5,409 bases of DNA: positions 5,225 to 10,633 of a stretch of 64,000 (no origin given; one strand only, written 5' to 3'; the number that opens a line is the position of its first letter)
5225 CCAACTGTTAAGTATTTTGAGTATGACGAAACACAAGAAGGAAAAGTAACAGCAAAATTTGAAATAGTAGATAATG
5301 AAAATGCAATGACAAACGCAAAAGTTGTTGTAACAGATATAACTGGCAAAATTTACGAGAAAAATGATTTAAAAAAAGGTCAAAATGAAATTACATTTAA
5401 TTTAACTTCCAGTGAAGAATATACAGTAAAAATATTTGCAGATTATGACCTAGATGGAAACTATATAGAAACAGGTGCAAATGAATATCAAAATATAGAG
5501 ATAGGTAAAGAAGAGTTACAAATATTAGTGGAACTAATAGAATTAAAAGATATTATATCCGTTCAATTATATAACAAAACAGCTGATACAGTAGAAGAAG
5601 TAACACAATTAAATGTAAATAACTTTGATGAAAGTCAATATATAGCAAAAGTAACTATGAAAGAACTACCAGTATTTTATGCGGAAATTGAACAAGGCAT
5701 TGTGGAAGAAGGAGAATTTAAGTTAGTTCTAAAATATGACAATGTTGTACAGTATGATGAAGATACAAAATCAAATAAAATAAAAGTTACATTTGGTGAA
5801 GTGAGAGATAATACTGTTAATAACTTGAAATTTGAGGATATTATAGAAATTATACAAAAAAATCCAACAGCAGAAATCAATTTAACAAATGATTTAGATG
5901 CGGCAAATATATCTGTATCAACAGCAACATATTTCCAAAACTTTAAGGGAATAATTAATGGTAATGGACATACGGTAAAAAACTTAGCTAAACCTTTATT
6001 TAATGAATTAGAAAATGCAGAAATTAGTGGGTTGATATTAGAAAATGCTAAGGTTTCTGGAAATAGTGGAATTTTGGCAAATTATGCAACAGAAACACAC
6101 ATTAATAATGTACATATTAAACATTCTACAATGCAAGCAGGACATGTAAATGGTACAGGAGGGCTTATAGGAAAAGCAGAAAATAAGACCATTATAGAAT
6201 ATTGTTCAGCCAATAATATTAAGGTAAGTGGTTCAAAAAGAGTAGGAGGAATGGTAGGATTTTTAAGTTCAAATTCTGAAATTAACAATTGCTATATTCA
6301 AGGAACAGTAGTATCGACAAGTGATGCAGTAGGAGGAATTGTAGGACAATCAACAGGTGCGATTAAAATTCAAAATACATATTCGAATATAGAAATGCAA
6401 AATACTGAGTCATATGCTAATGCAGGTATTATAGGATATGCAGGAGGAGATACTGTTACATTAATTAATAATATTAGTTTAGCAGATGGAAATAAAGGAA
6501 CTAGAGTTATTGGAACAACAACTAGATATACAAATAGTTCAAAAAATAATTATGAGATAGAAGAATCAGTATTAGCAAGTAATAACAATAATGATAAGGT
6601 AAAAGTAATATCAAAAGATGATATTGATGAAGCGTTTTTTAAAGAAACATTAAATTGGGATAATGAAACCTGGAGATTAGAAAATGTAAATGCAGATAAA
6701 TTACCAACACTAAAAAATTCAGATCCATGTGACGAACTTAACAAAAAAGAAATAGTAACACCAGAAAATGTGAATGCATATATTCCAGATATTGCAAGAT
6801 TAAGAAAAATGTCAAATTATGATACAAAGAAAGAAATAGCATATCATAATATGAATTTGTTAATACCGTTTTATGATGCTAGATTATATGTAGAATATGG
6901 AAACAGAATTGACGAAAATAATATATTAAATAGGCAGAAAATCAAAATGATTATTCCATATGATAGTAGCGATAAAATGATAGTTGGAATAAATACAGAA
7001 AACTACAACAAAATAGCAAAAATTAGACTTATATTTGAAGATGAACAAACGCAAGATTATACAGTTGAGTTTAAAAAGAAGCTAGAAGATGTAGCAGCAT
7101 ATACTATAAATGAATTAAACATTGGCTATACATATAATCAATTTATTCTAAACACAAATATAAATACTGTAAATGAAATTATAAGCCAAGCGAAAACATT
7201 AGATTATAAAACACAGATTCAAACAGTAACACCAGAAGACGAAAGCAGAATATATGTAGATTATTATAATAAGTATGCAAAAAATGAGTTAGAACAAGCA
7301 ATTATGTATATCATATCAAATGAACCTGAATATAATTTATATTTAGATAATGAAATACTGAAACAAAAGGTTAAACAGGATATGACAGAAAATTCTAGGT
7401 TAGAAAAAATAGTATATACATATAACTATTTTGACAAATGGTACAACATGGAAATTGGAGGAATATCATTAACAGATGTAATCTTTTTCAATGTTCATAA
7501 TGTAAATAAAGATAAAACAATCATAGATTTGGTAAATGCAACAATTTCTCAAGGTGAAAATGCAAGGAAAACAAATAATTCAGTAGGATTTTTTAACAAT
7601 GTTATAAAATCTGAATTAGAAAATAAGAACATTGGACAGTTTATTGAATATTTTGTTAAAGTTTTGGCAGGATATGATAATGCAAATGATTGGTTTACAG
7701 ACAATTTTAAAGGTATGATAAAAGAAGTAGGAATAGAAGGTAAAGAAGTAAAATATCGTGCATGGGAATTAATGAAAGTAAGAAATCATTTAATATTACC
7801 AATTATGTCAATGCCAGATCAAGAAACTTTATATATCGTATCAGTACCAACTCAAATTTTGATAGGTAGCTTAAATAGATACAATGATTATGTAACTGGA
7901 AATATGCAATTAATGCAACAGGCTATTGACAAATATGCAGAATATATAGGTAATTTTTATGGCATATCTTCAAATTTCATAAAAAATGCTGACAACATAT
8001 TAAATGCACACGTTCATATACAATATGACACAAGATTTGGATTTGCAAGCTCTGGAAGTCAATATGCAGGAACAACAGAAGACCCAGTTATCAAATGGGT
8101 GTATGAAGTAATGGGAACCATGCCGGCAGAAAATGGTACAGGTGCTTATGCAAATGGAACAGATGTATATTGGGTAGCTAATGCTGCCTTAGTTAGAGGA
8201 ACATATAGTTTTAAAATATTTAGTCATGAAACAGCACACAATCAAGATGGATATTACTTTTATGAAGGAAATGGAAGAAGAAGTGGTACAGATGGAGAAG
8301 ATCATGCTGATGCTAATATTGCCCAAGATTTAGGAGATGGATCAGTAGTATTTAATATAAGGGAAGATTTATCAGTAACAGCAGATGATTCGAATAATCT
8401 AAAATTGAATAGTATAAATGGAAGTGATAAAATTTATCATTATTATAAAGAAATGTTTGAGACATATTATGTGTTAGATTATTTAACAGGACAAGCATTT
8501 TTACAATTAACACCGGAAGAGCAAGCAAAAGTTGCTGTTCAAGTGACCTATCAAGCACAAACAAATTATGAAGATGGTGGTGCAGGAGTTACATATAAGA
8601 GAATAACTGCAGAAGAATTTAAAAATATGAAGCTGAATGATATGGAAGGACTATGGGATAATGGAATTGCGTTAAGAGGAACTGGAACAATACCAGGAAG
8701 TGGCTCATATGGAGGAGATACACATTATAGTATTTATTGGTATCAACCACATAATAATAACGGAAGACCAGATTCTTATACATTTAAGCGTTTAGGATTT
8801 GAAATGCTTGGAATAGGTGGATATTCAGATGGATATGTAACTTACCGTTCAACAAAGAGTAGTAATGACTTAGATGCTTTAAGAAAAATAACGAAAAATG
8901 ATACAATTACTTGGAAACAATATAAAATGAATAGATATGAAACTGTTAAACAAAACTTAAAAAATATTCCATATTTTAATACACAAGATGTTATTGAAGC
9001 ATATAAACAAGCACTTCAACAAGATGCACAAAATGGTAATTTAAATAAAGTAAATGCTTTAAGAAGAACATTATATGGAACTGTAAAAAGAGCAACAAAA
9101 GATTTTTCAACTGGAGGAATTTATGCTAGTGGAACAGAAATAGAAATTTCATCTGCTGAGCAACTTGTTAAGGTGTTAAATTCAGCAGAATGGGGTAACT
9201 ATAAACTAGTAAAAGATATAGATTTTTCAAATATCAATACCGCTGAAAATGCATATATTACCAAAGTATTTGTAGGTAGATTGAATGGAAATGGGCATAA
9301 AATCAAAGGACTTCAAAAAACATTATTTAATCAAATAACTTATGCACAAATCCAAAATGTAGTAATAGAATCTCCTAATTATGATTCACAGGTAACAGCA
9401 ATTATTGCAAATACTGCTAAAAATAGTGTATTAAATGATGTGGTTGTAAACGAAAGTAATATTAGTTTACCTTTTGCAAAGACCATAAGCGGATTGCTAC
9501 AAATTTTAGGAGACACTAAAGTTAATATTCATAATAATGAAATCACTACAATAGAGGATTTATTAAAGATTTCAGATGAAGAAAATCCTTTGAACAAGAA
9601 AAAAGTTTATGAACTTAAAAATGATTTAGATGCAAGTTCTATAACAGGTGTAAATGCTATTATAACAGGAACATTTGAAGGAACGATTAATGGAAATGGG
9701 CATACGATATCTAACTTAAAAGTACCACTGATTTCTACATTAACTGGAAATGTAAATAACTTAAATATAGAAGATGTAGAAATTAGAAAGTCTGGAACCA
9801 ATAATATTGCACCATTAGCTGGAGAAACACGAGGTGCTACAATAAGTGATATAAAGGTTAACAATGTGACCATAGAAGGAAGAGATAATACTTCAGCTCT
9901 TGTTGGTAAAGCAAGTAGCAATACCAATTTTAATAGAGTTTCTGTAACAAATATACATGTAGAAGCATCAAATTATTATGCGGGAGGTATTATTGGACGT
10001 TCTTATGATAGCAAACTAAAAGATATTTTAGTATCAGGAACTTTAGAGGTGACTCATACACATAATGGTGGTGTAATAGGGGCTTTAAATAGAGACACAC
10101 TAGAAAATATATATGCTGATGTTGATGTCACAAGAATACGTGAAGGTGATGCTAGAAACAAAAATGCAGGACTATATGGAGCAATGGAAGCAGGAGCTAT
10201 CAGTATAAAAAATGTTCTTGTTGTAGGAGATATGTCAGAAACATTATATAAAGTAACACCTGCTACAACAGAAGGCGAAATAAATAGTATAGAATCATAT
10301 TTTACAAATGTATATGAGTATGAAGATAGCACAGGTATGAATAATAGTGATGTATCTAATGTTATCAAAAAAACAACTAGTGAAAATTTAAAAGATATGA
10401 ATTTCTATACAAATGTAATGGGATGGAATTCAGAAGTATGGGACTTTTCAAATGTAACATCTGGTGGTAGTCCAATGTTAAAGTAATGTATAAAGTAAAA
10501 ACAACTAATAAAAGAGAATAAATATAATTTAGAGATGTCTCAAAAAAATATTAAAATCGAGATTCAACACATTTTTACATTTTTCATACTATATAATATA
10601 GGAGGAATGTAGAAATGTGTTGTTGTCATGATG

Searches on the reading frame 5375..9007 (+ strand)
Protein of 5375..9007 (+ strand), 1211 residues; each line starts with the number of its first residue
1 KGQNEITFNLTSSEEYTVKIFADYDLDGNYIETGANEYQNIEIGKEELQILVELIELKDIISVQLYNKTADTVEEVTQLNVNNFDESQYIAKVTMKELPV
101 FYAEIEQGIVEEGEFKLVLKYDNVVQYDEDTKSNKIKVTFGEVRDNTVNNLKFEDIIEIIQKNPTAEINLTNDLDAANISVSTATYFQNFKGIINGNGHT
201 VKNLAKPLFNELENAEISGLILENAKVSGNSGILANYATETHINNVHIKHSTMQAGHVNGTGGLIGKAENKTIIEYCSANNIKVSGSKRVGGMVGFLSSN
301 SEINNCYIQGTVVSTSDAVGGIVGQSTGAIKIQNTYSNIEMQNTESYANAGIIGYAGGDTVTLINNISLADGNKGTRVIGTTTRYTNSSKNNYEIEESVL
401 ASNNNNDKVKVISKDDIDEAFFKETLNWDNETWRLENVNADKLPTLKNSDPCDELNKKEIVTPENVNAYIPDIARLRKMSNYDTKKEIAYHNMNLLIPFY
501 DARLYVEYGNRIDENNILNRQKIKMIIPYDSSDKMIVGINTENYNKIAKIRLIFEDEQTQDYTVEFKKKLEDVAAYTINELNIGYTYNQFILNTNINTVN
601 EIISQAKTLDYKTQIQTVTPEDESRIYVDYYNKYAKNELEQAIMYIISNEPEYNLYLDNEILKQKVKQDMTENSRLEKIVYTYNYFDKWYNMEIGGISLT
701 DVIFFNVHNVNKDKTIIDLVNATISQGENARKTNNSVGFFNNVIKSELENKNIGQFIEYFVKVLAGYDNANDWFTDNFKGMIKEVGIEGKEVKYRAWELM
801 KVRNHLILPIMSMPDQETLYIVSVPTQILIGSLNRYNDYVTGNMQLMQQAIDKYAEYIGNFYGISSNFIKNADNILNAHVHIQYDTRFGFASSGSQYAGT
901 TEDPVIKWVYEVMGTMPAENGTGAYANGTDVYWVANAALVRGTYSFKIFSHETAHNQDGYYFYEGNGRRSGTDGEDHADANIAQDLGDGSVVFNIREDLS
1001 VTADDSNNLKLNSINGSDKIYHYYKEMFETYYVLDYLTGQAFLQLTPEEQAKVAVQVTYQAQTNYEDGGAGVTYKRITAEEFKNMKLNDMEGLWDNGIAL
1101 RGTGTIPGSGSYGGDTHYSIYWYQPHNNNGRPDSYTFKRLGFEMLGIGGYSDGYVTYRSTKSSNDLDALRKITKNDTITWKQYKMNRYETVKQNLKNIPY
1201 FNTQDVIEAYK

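Call 50: search_solved_structures(query=window:5375-9007:+, max_evalue=0.001)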
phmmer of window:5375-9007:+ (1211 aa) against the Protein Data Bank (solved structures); distinct sequences matched with E-value up to 0.001: 5.
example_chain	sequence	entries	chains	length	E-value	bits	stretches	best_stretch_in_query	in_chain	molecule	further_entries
6xjb_A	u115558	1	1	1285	1.8e-52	181.5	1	55-1165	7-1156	Immunoglobulin A1 protease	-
7jgj_A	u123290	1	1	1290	2.8e-52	180.8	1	55-1165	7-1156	Immunoglobulin A1 protease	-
6xja_P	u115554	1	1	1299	4.9e-52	180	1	54-1165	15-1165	Immunoglobulin A1 protease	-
7uvk_A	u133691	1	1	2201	2.3e-46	161.3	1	40-1162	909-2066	IgA1 Protease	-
7uvl_P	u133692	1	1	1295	4.3e-46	160.3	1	45-1162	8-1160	LPXTG-motif cell wall anchor domain protein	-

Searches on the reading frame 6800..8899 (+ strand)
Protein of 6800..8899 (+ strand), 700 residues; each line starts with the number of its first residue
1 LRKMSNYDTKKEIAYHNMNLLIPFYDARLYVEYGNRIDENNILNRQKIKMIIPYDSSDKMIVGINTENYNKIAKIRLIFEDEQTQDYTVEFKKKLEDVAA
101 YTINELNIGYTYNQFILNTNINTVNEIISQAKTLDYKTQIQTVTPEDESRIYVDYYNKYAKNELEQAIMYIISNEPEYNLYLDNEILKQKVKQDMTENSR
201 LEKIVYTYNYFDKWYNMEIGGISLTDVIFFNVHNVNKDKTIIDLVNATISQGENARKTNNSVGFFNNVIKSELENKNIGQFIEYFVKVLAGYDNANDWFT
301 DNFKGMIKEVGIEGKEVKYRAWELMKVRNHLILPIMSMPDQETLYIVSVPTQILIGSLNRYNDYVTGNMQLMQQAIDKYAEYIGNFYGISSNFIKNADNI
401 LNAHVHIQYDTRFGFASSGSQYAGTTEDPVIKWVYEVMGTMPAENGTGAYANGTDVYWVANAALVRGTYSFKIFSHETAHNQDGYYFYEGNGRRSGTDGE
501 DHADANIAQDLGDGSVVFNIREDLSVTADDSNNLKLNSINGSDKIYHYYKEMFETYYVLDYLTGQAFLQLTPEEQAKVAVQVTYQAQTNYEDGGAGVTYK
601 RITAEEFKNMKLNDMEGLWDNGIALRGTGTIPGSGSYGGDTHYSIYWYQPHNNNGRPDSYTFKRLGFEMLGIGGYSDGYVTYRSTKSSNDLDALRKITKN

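Call 8: search_protein_families(library=pfam, proteins=[window:6800-8899:+], max_evalue=1)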
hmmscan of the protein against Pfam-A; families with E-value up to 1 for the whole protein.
window:6800-8899:+ (700 aa): 1 family
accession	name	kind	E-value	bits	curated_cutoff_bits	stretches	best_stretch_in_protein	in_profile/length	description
PF07580.19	Peptidase_M26_C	-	1.1e-28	100.3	22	1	98-690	2-661/792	M26 IgA1-specific Metallo-endopeptidase C-terminal region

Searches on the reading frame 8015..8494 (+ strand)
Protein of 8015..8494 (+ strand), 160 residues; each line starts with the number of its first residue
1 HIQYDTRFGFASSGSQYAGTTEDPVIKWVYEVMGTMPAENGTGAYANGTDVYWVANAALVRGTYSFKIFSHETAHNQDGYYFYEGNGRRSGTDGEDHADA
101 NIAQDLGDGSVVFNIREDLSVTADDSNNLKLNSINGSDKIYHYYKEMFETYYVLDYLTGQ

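Call 68: search_solved_structures(query=window:8015-8494:+, max_evalue=0.01, show_alignments=2)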
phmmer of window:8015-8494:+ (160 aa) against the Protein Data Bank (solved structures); distinct sequences matched with E-value up to 0.01: 5.
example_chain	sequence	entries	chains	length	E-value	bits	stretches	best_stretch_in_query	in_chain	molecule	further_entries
7uvk_A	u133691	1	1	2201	1.4e-06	31.7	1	14-159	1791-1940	IgA1 Protease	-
7uvl_P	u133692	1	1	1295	4.1e-06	30.2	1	7-159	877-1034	LPXTG-motif cell wall anchor domain protein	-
6xjb_A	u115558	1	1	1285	4.3e-06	30.1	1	5-160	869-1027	Immunoglobulin A1 protease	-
7jgj_A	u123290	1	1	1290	4.4e-06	30.1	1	5-160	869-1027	Immunoglobulin A1 protease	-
6xja_P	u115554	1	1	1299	2.9e-05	27.4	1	5-160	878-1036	Immunoglobulin A1 protease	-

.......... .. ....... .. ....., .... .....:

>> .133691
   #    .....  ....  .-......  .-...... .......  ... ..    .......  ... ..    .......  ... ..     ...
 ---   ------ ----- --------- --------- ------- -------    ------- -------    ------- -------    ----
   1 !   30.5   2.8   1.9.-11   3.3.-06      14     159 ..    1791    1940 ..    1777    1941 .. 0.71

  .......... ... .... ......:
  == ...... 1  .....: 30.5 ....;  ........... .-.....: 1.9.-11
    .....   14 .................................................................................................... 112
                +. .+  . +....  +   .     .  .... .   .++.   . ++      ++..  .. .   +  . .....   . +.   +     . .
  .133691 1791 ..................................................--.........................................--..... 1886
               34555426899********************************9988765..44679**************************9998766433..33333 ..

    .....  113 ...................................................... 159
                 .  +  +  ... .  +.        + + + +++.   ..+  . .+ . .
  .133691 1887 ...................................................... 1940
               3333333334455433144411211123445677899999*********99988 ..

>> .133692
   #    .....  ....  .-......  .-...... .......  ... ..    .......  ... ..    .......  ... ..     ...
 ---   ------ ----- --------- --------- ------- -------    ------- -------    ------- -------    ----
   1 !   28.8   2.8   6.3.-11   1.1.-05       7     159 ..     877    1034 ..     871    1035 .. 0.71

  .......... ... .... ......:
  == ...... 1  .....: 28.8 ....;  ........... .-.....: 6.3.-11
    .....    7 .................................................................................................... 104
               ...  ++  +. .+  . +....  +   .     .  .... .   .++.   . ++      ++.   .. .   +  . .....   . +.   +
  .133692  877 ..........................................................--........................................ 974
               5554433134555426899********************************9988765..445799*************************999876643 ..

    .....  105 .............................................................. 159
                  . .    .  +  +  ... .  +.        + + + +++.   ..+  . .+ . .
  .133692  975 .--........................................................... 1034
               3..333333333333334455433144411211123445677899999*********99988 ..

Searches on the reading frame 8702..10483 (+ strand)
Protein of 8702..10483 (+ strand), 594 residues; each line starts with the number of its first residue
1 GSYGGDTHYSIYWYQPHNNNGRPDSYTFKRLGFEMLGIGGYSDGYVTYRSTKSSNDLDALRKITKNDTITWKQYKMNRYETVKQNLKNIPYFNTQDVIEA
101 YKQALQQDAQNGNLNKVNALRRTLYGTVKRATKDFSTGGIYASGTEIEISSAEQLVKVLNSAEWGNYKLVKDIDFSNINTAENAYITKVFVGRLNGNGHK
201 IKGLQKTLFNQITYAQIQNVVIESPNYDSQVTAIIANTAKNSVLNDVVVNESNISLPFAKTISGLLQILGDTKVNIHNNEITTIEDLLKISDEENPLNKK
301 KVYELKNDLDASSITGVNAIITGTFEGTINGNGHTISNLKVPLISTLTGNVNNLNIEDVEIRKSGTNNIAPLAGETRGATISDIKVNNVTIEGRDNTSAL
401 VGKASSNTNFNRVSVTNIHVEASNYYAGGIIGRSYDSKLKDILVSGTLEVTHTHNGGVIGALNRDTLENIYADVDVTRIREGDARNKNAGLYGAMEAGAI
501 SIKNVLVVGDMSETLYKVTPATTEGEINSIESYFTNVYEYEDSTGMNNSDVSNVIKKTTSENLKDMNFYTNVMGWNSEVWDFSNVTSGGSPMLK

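Call 8: search_protein_families(library=pfam, proteins=[window:8702-10483:+], max_evalue=1)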
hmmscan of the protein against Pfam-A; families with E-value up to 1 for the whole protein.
window:8702-10483:+ (594 aa): 3 families
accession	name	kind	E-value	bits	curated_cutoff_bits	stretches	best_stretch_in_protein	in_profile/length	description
PF05342.19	Peptidase_M26_N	-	8.3e-26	91.2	27.7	3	298-386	153-248/250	M26 IgA1-specific Metallo-endopeptidase N-terminal region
PF01842.31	ACT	-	0.057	13.7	27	1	261-297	13-52/66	ACT domain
PF10816.13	DUF2760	-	0.09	13.1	25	0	273-345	38-110/124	Domain of unknown function (DUF2760)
